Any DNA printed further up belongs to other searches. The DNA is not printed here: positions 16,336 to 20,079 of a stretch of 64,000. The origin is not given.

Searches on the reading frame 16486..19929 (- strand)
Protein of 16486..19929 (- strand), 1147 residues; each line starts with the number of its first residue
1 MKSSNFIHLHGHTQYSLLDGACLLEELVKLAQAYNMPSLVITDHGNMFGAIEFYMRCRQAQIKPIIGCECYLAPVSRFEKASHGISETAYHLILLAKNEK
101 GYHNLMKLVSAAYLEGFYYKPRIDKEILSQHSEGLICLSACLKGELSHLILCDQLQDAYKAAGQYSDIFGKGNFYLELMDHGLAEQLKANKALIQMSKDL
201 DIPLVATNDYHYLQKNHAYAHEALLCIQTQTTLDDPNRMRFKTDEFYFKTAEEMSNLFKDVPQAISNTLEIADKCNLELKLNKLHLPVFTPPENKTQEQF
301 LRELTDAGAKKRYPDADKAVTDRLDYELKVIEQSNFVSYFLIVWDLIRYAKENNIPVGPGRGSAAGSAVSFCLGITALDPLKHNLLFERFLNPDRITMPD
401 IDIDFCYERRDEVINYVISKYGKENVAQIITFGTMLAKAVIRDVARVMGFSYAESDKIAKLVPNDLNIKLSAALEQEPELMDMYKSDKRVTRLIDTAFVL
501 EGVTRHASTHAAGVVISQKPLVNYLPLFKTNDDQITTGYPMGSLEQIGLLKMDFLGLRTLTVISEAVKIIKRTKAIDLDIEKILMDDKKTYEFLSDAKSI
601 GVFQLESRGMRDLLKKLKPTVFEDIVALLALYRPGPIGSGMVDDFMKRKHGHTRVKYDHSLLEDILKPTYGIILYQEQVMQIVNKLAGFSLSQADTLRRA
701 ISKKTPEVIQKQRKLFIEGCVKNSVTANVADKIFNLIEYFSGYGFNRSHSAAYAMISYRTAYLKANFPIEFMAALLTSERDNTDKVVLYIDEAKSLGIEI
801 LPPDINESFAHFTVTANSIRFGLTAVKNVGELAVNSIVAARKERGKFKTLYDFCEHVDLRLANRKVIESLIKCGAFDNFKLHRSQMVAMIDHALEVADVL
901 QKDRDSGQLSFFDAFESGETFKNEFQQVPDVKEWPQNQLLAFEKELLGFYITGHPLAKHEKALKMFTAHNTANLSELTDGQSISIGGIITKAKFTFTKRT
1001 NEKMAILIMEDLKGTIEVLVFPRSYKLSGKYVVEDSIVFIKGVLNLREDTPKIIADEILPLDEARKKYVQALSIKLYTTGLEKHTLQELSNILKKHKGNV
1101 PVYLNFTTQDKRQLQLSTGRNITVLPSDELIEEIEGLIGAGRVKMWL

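Call 53: search_protein_families(library=pfam, max_evalue=0.0001, proteins=[window:16486-19929:-])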
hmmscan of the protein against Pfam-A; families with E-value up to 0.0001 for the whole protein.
window:16486-19929:- (1147 aa): 6 families
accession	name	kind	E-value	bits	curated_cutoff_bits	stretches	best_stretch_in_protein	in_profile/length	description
PF07733.18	DNA_pol3_alpha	-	4e-105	351.6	23.9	1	300-556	2-260/260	Bacterial DNA polymerase III alpha NTPase domain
PF17657.6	DNA_pol3_finger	-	6.2e-67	224.5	22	1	559-723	1-165/166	Bacterial DNA polymerase III alpha subunit finger domain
PF02811.25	PHP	-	2.5e-59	200.7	26.4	1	8-181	1-164/164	PHP domain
PF14579.12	HHH_6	-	3.7e-32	110.8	25.6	1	797-886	1-90/90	Helix-hairpin-helix motif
PF01336.31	tRNA_anti-codon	-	2.8e-08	34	27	1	984-1061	2-75/75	OB-fold nucleic acid binding domain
PF20914.2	DNA_pol_IIIA_C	-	1.6e-06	28.3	22.5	1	1089-1139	2-52/52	DNA polymerase III subunit alpha, C-terminal domain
